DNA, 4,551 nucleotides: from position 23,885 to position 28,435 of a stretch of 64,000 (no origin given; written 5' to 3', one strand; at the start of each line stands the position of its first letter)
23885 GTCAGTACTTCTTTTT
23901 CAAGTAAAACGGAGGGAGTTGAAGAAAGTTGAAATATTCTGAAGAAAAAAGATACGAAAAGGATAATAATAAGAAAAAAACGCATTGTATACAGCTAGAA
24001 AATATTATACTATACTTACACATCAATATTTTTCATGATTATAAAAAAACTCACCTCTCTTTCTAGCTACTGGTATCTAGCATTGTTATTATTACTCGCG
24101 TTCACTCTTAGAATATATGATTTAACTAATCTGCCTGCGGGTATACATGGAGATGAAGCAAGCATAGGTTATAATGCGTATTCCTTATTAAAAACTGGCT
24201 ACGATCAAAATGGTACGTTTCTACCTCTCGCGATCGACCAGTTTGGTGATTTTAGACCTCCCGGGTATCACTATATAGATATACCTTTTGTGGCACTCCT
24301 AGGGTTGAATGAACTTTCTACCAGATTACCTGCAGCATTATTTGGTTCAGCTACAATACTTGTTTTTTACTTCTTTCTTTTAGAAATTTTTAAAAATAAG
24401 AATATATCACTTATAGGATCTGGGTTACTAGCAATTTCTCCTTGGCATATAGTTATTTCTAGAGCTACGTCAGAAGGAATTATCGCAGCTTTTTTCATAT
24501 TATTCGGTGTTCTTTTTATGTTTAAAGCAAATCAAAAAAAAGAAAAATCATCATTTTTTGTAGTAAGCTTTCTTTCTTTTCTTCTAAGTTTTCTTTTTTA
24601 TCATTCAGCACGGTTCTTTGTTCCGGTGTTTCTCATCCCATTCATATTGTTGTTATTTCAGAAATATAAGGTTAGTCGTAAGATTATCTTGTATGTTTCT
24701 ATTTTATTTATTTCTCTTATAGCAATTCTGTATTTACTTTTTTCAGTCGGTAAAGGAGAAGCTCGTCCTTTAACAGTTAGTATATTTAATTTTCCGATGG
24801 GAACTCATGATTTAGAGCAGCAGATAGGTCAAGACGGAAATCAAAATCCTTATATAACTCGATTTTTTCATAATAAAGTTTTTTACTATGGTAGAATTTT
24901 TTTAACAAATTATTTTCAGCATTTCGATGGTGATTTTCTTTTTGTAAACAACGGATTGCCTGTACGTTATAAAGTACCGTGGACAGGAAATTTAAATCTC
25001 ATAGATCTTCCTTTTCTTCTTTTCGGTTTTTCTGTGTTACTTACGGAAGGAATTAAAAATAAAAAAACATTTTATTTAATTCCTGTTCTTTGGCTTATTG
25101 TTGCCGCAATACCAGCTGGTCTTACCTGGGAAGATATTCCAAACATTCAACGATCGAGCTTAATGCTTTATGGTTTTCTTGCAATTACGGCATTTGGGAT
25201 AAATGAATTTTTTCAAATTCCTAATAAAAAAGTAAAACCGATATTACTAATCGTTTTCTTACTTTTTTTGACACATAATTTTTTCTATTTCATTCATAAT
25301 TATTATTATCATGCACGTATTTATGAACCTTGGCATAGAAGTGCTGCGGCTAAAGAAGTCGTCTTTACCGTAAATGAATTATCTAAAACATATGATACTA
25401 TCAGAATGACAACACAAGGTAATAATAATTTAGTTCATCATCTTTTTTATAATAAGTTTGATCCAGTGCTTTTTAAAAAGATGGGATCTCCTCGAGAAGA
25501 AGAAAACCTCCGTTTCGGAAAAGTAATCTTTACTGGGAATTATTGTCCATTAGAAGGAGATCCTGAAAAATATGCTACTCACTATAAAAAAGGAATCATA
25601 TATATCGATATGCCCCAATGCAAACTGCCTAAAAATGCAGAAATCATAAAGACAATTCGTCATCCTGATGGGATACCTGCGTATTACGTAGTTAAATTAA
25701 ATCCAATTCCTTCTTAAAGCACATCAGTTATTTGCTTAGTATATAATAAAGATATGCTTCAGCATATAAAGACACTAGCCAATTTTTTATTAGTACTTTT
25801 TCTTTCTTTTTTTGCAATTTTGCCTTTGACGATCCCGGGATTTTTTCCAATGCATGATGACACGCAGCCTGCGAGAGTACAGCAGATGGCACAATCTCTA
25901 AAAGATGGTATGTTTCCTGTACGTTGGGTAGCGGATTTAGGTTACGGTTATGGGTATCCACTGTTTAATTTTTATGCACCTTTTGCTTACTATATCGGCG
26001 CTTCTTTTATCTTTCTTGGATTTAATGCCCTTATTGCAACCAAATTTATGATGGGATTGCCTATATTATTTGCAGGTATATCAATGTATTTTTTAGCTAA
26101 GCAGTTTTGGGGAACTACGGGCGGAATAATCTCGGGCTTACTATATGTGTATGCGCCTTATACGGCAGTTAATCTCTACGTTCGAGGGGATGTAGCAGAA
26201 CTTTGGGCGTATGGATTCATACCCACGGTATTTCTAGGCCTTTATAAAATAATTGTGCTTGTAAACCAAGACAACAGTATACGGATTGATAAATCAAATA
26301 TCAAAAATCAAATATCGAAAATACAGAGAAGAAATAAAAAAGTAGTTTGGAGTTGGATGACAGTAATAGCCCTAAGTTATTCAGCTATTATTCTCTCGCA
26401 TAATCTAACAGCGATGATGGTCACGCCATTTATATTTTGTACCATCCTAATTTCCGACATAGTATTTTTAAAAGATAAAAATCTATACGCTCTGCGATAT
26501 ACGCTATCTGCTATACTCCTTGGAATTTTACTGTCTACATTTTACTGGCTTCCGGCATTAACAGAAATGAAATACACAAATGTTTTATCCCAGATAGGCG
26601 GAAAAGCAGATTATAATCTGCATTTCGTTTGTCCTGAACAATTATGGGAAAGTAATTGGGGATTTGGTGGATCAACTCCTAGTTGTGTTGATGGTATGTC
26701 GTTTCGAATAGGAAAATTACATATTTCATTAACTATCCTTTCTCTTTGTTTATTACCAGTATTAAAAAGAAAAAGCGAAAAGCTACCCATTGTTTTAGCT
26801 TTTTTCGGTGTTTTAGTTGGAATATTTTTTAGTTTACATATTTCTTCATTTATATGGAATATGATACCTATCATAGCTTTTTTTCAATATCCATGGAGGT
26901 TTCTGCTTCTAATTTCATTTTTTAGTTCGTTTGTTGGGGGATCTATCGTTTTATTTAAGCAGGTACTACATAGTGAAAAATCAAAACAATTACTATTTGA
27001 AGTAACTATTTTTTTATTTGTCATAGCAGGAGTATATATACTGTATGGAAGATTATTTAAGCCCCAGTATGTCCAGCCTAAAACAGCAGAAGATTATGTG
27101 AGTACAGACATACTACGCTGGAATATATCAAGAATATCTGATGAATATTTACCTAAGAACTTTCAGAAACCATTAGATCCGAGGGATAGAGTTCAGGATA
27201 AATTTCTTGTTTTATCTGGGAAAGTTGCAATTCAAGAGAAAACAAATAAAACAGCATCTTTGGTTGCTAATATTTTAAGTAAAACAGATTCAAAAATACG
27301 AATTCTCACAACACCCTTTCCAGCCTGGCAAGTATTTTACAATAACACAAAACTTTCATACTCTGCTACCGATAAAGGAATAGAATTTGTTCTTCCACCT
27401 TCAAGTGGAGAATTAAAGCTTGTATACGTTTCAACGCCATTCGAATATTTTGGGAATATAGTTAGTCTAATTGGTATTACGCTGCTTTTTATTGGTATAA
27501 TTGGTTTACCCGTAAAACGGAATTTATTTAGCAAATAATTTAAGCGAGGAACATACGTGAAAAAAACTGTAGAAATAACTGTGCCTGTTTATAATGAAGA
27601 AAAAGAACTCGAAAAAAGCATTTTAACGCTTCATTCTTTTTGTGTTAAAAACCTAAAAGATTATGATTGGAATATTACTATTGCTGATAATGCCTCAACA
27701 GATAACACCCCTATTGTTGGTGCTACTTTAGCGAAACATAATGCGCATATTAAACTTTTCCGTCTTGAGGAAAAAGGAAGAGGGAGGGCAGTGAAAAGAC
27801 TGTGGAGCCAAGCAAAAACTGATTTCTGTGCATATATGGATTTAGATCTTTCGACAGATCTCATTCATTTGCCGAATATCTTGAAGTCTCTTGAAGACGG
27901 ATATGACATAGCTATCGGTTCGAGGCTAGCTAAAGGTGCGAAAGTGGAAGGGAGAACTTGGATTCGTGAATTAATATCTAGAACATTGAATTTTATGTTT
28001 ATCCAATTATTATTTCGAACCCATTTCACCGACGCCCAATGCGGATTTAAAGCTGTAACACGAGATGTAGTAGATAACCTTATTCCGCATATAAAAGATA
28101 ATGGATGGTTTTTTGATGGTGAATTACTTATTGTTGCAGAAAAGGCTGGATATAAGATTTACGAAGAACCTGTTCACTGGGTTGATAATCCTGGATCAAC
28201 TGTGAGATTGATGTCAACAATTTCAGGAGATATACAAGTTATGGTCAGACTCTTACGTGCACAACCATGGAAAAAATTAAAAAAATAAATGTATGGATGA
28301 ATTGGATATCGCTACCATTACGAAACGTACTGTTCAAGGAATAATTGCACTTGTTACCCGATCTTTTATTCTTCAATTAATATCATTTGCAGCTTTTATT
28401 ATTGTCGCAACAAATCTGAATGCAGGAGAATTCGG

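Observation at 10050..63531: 53-kb glycosylation super-locus with about 24 GT-C-fold membrane glycosyltransferase paralogs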

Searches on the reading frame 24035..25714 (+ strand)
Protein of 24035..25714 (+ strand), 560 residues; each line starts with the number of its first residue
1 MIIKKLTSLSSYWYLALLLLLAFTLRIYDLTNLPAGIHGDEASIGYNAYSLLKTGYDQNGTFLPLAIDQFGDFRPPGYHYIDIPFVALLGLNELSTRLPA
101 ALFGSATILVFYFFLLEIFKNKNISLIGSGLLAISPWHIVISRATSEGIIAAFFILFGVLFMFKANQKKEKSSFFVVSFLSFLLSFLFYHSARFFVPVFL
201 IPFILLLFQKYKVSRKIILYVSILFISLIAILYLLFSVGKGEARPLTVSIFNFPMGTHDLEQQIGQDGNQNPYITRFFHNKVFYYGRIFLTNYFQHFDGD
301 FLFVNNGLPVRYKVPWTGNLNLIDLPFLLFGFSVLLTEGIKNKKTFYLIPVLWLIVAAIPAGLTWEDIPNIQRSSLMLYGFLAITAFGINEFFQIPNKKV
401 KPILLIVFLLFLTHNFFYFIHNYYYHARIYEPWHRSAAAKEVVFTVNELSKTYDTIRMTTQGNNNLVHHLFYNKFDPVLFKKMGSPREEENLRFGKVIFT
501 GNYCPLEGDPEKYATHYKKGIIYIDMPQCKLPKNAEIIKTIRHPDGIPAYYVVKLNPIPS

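Call 3: search_protein_families(library=pfam, proteins=[window:24035-25714:+], max_evalue=0.01)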
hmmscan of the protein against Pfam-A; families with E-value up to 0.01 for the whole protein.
window:24035-25714:+ (560 aa): 2 families
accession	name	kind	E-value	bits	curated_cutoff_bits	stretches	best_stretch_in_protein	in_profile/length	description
PF02366.24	PMT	-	3.7e-10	40.2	22.7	1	17-231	2-228/245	Dolichyl-phosphate-mannose-protein mannosyltransferase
PF13231.12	PMT_2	-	7.3e-10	39.7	26.1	1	74-231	2-154/160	Dolichyl-phosphate-mannose-protein mannosyltransferase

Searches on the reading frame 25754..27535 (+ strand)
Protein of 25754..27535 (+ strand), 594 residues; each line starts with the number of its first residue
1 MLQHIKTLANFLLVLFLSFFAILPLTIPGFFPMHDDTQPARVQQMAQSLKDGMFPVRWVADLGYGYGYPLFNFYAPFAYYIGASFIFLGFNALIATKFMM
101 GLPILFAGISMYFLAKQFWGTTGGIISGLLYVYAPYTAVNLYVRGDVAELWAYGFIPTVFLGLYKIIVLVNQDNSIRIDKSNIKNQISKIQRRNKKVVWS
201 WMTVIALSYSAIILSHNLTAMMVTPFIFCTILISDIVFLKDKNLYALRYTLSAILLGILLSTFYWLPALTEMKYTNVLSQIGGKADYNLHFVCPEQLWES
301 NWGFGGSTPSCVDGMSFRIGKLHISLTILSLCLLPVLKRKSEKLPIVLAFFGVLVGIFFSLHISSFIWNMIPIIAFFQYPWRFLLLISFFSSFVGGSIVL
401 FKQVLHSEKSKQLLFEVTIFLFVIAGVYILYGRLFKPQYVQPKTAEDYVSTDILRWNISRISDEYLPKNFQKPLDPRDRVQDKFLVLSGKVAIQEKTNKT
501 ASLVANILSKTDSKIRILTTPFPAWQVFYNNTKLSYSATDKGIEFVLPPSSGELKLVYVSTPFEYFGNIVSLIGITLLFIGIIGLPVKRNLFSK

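Call 4: search_protein_families(library=pfam, proteins=[window:25754-27535:+], max_evalue=0.01)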
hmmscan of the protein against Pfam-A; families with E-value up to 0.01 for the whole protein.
window:25754-27535:+ (594 aa): 1 family
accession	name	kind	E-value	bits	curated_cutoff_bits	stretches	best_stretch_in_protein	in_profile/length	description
PF10131.15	PTPS_related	-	4.4e-10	39.1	26.4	2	71-167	1-97/621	6-pyruvoyl-tetrahydropterin synthase related domain; membrane protein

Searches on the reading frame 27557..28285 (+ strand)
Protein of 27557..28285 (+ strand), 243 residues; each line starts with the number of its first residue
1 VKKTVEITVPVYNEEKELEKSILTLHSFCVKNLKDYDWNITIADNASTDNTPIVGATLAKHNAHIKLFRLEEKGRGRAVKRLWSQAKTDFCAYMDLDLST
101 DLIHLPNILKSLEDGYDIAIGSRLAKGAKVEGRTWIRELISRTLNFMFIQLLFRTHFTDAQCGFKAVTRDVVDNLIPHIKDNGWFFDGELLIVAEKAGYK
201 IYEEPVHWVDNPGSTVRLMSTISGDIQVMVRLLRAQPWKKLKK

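Call 4: search_protein_families(library=pfam, proteins=[window:27557-28285:+], max_evalue=0.01)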
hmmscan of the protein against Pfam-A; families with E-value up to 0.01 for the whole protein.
window:27557-28285:+ (243 aa): 1 family
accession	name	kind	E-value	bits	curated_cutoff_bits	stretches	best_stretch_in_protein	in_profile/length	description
PF00535.33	Glycos_transf_2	-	1.8e-22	80.5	23.3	1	7-174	2-166/168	Glycosyl transferase family 2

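Call 48: search_protein_families(library=ncbifam, proteins=[window:27557-28285:+], max_evalue=0.001)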
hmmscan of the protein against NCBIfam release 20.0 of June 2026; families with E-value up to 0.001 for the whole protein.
window:27557-28285:+ (243 aa): 15 families
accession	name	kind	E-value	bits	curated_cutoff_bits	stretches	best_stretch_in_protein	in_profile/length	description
NF041391.1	DPhHxTase_Halo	equivalog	2.5e-13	49.5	375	1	12-216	4-191/213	dolichyl-phosphate hexose transferase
NF007986.1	PRK10714.1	equivalog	5.8e-13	48.5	529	1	3-176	6-173/316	undecaprenyl-phosphate 4-deoxy-4-formamido-L-arabinose transferase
NF047588.1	GlcsyltransPgfSStrep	equivalog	1.8e-12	47.1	500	1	5-177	3-169/308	glycosyltransferase PgfS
TIGR04182.1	glyco_TIGR04182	equivalog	3.4e-12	46.4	325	1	5-234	2-216/293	S-layer glycoprotein N-glycosyltransferase AglJ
NF058614.1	PPMAGASynPpgS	equivalog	3.3e-08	33.2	370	1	7-210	4-198/226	polyprenyl-phospho-N-acetylgalactosaminyl synthase PpgS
NF038302.1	EPS_HpsE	equivalog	4.2e-08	32.5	300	1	6-97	4-96/307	hormogonium polysaccharide biosynthesis glycosyltransferase HpsE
NF047683.1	TeichurnBiosyTuaG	equivalog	9.8e-08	31.9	400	1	2-97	5-96/252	teichuronic acid biosynthesis protein TuaG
NF007482.0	PRK10073.1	equivalog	2.2e-06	26.9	423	1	3-98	6-96/334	glycosyltransferase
TIGR03937.1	PgaC_IcaA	equivalog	2.4e-06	26.8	422.3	1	3-102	45-140/407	poly-beta-1,6-N-acetyl-D-glucosamine synthase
TIGR03965.1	mycofact_glyco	equivalog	8.1e-06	25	280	1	3-123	74-190/467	mycofactocin biosynthesis glycosyltransferase MftF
NF010496.0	PRK13915.1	equivalog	1.7e-05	24.1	262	1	2-100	30-129/307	glucosyl-3-phosphoglycerate synthase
NF053739.1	GlytfEpsEBac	equivalog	2.8e-05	23.2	450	1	5-100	3-98/265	glycosyltransferase EpsE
NF050050.1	ProtGlycPglI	equivalog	4e-05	23.1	500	1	5-124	4-120/306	GalNAc(5)-diNAcBac-PP-undecaprenol beta-1,3-glucosyltransferase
TIGR04283.1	glyco_like_mftF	equivalog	0.00011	21.8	182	1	7-112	3-97/221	TIGR04283 family arsenosugar biosynthesis glycosyltransferase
TIGR03111.1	glyc2_xrt_Gpos1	hypoth_equivalog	0.00033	19.6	363.95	1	5-130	51-176/439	TIGR03111 family XrtG-associated glycosyltransferase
